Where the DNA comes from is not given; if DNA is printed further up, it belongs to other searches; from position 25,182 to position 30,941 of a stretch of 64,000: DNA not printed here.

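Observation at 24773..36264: Seven-gene operon joining PspA/IM30, a YqiJ/NfeD-like protein, two SPFH/flotillin proteins, a giant AAA+ protein and a rhomboid protease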

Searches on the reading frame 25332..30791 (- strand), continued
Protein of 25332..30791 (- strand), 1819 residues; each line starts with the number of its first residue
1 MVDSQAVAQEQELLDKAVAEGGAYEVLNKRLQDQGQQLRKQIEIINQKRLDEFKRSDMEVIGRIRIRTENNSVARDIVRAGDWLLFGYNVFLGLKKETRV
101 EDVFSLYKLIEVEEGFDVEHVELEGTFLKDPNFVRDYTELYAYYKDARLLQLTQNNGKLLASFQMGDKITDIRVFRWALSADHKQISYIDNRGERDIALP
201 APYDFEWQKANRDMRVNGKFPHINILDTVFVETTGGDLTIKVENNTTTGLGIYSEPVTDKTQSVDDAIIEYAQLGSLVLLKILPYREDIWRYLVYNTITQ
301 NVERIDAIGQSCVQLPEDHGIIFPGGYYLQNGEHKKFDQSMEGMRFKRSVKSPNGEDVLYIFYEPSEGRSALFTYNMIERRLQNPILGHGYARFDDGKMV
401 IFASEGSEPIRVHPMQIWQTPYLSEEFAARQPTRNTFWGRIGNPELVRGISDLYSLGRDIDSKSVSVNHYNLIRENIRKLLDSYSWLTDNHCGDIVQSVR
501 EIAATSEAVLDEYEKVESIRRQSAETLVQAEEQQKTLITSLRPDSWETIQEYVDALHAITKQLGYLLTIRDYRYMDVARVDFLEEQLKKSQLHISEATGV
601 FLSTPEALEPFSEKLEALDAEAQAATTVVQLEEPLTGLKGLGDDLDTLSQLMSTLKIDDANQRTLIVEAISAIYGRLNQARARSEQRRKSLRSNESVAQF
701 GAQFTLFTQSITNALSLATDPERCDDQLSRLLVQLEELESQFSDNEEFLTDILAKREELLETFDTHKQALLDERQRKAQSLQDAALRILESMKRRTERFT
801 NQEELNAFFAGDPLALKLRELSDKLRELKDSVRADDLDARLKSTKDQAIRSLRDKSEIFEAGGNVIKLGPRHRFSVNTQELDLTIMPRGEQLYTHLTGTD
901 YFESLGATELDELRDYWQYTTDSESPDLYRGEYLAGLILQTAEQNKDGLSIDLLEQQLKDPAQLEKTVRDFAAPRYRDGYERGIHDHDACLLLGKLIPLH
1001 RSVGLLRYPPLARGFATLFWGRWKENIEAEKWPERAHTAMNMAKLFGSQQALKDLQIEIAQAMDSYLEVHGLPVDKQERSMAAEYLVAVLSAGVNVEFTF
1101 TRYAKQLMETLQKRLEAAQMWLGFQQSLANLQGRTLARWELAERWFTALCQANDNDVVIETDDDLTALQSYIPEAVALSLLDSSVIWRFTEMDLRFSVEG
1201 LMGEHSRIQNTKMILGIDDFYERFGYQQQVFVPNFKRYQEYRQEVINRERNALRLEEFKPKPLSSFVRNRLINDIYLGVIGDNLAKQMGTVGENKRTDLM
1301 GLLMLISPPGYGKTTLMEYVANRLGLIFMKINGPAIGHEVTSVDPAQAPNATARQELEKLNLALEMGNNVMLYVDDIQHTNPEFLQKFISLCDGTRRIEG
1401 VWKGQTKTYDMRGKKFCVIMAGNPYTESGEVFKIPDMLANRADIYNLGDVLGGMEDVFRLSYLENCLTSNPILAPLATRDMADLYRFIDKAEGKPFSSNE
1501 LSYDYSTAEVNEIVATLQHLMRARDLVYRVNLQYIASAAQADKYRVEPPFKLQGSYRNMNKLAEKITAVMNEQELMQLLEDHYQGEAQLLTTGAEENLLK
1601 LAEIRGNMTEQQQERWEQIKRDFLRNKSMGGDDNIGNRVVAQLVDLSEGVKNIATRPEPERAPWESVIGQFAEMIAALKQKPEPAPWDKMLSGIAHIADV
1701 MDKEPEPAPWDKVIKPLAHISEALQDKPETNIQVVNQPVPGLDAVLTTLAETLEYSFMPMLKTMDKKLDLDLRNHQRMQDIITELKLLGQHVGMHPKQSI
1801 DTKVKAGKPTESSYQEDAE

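Call 23: find_related_loci(query=A1, collection=genome_contigs, flank=10000)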
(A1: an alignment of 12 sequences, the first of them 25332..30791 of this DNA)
Query A1 (1819 aa) in genome_contigs; peptide patterns used: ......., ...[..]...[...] (x = any residue, [..] = any of these).
600 stretches matched a pattern (row limit reached: there are more); 568 encode a relative of the query (tblastn E <= 1e-3); the best 80 are kept; 80 distinct loci.
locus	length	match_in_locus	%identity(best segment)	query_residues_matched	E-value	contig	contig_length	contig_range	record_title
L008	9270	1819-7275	97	1-1819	0e+0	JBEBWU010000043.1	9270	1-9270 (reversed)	MAG: Entomomonas sp. isolate T2.bin.3 NODE_27757_length_9270_cov_4.034400, whole genome shotgun sequence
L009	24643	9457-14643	65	8-1793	0e+0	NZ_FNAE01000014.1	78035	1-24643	Ectopseudomonas alcaliphila strain JCM 10630, whole genome shotgun sequence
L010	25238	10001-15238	64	1-1802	0e+0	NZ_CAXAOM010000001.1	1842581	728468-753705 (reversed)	Pseudomonas sp. EA_35y_Pfl2_R111 isolate PseudoSSchier:R111 EA_35y_Pfl2_R111_NODE_1_length-1, whole genome shotgun seque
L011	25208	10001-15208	64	8-1800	0e+0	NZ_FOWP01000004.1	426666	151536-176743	Ectopseudomonas composti strain CCUG 59231, whole genome shotgun sequence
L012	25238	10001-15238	64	1-1802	0e+0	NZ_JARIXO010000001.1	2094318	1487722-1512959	Pseudomonas sp. 1928-m scaffold1.1, whole genome shotgun sequence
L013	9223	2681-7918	64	1-1802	0e+0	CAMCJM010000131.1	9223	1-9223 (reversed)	MAG: Pseudomonas synxantha isolate MiE-14oct19-76 genome assembly, contig: MiE-14oct19-C12558, whole genome shotgun sequ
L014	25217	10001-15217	64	1-1793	0e+0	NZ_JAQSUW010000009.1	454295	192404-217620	Pseudomonas sp. Gutcm_11s 245, whole genome shotgun sequence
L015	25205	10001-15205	64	1-1793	0e+0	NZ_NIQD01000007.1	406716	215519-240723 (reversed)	Pseudomonas paraeruginosa strain ATCC 9027 NODE_7_length_406716_cov_64.8028, whole genome shotgun sequence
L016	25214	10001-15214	64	1-1793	0e+0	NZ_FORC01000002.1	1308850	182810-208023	Phytopseudomonas argentinensis strain LMG 22563, whole genome shotgun sequence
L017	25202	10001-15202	63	1-1793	0e+0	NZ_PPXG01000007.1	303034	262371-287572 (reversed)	Stutzerimonas stutzeri strain 24a13 NODE_7_length_303034_cov_18.0075, whole genome shotgun sequence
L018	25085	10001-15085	67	1-1785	0e+0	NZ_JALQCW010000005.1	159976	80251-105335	Pseudomonas morbosilactucae strain MAFF 302030 302030_contig_5, whole genome shotgun sequence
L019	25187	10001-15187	63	1-1785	0e+0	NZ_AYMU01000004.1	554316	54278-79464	Pseudomonas sp. PH1b Contig4, whole genome shotgun sequence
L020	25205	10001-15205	64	1-1793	0e+0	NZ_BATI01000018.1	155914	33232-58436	Aquipseudomonas alcaligenes NBRC 14159, whole genome shotgun sequence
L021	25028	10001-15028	63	8-1699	0e+0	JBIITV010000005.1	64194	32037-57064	MAG: Lysobacteraceae bacterium isolate ME2004-08-06_3300043437_group2_bin106 Rohwer_bin2503_scaffold_223_c1, whole genom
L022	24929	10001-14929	65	1-1653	0e+0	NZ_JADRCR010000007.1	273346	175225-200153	Limnobaculum allomyrinae strain BWR-B9 contig7, whole genome shotgun sequence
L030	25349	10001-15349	56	13-1819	0e+0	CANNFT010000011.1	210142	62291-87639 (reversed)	uncultured Saccharospirillaceae bacterium isolate 2-1038.fasta genome assembly, contig: NODE_11, whole genome shotgun se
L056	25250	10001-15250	56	13-1799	0e+0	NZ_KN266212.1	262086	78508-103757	Cellvibrio mixtus subsp. mixtus J3-8 Scaffold8, whole genome shotgun sequence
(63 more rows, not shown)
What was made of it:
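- At least 568 species genomes encode the ATPase (call 23).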

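Call 28: search_solved_structures(query=window:25332-30791:-, max_evalue=0.01)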
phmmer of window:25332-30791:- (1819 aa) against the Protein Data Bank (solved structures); distinct sequences matched with E-value up to 0.01: 48.
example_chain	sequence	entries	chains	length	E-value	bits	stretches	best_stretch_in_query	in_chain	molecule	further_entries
6chs_H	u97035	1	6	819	0.00048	20.6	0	1303-1383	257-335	Putative cell division control protein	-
7wub_D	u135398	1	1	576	0.00079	19.9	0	1303-1344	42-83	Transitional endoplasmic reticulum ATPase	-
7wub_C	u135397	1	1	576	0.00079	19.9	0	1303-1344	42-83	Transitional endoplasmic reticulum ATPase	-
6mck_A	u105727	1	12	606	0.00089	19.7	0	1303-1344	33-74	Transitional endoplasmic reticulum ATPase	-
7rlj_A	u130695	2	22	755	0.0015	19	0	1303-1343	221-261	Transitional endoplasmic reticulum ATPase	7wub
8yka_A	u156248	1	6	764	0.0016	18.9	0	1303-1343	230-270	Transitional endoplasmic reticulum ATPase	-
5c18_A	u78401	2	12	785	0.0017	18.8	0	1303-1343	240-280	Transitional endoplasmic reticulum ATPase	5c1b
7y4w_A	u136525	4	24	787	0.0017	18.8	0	1303-1343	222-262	Transitional endoplasmic reticulum ATPase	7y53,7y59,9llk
5c19_A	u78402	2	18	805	0.0017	18.8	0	1303-1343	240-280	Transitional endoplasmic reticulum ATPase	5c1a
7lmy_A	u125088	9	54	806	0.0018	18.8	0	1303-1343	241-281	Transitional endoplasmic reticulum ATPase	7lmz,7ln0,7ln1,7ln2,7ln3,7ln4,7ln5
7k57_A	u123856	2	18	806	0.0018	18.7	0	1303-1343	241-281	Transitional endoplasmic reticulum ATPase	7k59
10qq_A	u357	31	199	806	0.0018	18.7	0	1303-1343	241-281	Transitional endoplasmic reticulum ATPase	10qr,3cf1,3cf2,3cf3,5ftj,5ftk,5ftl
7rlh_A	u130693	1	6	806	0.0018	18.7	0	1303-1343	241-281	Transitional endoplasmic reticulum ATPase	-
7rlf_A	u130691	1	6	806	0.0018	18.7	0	1303-1343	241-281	Transitional endoplasmic reticulum ATPase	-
7bp8_A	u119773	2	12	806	0.0018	18.7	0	1303-1343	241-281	Transitional endoplasmic reticulum ATPase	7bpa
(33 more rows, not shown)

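Call 57: find_encoding_contigs(protein=P0002, flank=10000, max_places=1)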
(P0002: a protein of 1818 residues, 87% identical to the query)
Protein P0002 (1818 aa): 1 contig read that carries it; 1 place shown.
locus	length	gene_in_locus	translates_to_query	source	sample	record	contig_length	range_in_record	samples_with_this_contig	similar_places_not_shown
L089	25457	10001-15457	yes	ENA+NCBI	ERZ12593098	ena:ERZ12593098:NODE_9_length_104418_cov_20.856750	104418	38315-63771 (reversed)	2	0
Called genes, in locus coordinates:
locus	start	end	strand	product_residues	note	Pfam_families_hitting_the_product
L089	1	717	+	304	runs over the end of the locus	-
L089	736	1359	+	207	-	PF00132:Hexapep (weak)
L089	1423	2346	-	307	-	PF00126:HTH_1, PF03466:LysR_substrate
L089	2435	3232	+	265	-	PF08892:YqcI_YcgG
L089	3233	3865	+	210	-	PF01810:LysE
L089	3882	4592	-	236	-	PF17837:4PPT_N, PF01648:ACPS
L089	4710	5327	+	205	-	PF09938:DUF2170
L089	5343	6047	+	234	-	PF04012:PspA_IM30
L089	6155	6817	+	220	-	-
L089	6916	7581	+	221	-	PF01145:Band_7 (weak)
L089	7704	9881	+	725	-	-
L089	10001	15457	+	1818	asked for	PF12458:DUF3686, PF00004:AAA (faint), PF07728:AAA_5 (faint), PF25472:DUF7902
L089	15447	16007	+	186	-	PF01694:Rhomboid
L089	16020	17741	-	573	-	PF02776:TPP_enzyme_N, PF00205:TPP_enzyme_M, PF02775:TPP_enzyme_C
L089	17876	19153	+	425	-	PF02518:HATPase_c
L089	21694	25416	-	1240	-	PF27051:TamB_N, PF04357:TamB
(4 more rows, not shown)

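Call 58: find_encoding_contigs(protein=P0006, flank=10000, max_places=1)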
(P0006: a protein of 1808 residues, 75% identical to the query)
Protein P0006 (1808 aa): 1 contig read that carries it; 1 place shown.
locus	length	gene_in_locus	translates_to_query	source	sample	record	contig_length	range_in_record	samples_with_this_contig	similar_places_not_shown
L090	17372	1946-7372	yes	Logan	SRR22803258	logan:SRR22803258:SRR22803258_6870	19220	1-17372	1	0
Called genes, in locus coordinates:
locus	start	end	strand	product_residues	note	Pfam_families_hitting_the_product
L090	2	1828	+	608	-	?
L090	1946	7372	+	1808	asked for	PF00004:AAA (faint), PF12458:DUF3686, PF25472:DUF7902, PF07728:AAA_5 (faint)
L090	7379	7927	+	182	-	PF01694:Rhomboid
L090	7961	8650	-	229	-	PF06912:DUF1275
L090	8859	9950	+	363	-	PF00364:Biotin_lipoyl (faint), PF25984:BSH_YknX (faint), PF25876:HH_MFP_RND (weak)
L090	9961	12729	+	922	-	PF00005:ABC_tran, PF13304:AAA_21 (weak), PF00005:ABC_tran, PF13304:AAA_21 (weak), PF12679:ABC2_membrane_2, PF12698:ABC2_membrane_3, PF01061:ABC2_membrane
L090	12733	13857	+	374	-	PF12679:ABC2_membrane_2, PF12698:ABC2_membrane_3, PF01061:ABC2_membrane, PF12730:ABC2_membrane_4 (weak)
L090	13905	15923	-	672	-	PF00270:DEAD (faint), PF04851:ResIII, PF17757:UvrB_inter, PF27431:UvrB_3rd, PF00271:Helicase_C, PF12344:UvrB, PF02151:UVR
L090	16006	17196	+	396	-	PF00155:Aminotran_1_2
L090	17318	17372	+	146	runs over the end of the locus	-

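Call 87: search_protein_families(library=pfam, proteins=[L010:9643-9882:+, L056:16702-17241:+, L001:15260-15952:+], max_evalue=0.1)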
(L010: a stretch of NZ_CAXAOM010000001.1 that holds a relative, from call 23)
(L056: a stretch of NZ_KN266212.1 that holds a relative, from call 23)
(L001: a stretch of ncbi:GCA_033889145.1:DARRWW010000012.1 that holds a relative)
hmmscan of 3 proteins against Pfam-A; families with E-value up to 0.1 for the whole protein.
L010:9643-9882:+ (79 aa): 7 families
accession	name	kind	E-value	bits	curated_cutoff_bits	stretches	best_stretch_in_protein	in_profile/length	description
PF05099.18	TerB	-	5.8e-05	23.8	24.4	2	30-68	6-47/118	Tellurite resistance protein TerB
PF03460.22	NIR_SIR_ferr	-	0.0012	18.9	24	0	14-40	11-37/69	Nitrite/Sulfite reductase ferredoxin-like half domain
PF13499.12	EF-hand_7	-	0.0048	17.7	30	1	20-53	15-48/67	EF-hand domain pair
PF13202.12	EF-hand_5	-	0.0074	16.2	25.9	0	20-32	12-24/25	EF hand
PF01335.27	DED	-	0.03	15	35.9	1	24-62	34-72/82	Death effector domain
PF13405.12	EF-hand_6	-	0.039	14.1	25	0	19-34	12-27/30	EF-hand domain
PF00036.39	EF-hand_1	-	0.056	13.4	25.4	0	20-33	13-26/29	EF hand domain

L056:16702-17241:+ (179 aa): 7 families
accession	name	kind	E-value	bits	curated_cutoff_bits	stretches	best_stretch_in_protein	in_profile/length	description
PF13453.11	Zn_ribbon_TFIIB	-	3.1e-08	33.3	22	2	2-34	1-31/41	Transcription factor zinc-finger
PF04981.18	NMD3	-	0.0032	17.5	24.9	1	65-133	14-77/243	NMD3 family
PF01396.24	Zn_ribbon_Top1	-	0.012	15.8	32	0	67-78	2-13/39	Topoisomerase DNA binding C4 zinc finger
PF18414.7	zf_C2H2_10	-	0.014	15.4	25.6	0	67-73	3-9/26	C2H2 type zinc-finger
PF05207.18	Zn_ribbon_CSL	-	0.051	13.7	29.2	0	58-74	32-48/55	CSL zinc finger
PF20120.5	DUF6510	-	0.069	13.5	26.4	0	17-37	47-66/86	Family of unknown function (DUF6510)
PF22910.1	EDR4-like_1st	-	0.095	12.9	27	0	24-39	6-21/34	Enhanced disease resistance 4-like, N-terminal domain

L001:15260-15952:+ (230 aa): 3 families
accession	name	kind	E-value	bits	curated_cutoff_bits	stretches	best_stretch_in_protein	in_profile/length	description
PF13091.12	PLDc_2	-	6.7e-30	104.1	27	1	103-224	3-132/132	PLD-like domain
PF07894.18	SACK1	-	2.1e-06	27.9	21.4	1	84-145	109-175/274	Scaffolding anchor of CK1 domain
PF00614.28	PLDc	-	0.0017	18.7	21.9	1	173-194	5-26/28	Phospholipase D Active site motif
